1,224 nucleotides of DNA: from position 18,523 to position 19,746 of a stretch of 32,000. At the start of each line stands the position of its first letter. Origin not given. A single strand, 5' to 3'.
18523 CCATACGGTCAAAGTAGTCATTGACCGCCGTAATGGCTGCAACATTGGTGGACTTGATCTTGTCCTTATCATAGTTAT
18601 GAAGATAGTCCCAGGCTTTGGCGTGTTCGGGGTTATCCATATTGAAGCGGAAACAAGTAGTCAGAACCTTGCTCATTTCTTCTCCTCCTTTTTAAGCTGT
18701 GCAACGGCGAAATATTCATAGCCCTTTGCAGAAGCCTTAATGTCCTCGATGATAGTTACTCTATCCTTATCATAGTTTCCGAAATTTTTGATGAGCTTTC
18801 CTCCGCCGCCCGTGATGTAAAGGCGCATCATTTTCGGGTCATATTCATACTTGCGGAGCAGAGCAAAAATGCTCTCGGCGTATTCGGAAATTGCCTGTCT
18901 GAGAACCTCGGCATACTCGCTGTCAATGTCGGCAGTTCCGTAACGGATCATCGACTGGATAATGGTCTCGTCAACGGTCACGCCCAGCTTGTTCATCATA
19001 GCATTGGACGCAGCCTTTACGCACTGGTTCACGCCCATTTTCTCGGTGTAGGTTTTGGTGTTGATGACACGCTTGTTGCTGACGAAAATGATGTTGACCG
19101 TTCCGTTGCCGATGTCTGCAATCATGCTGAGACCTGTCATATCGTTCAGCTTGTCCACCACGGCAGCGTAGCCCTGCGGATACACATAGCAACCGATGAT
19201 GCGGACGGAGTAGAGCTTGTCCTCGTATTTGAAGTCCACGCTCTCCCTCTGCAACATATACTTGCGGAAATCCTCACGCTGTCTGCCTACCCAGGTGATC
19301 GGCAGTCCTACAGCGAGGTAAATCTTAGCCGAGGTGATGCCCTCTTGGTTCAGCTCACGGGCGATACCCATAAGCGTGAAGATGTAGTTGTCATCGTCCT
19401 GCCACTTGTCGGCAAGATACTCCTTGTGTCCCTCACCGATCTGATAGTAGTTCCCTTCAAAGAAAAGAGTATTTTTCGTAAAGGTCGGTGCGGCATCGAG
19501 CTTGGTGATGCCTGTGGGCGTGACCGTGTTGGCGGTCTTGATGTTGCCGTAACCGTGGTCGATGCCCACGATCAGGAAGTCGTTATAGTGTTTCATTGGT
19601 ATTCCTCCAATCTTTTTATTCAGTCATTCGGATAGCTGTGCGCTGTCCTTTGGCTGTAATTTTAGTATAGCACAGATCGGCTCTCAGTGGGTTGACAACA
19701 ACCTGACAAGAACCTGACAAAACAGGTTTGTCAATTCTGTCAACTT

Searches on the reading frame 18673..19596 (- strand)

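Call 13: search_protein_families(library=pfam, proteins=[window:18673-19596:-], max_evalue=0.001)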
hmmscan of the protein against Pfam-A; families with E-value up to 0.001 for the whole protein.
window:18673-19596:- (307 aa): 2 families
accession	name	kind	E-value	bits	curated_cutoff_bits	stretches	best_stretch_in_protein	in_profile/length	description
PF17989.7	ALP_N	-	4.5e-11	43.6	26.3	1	11-143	1-147/148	Actin like proteins N terminal domain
PF21522.3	MreB-like_C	-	1.9e-07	32.2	27.8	1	160-271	2-119/123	Archaeal actin homologue MreB-like, C-terminal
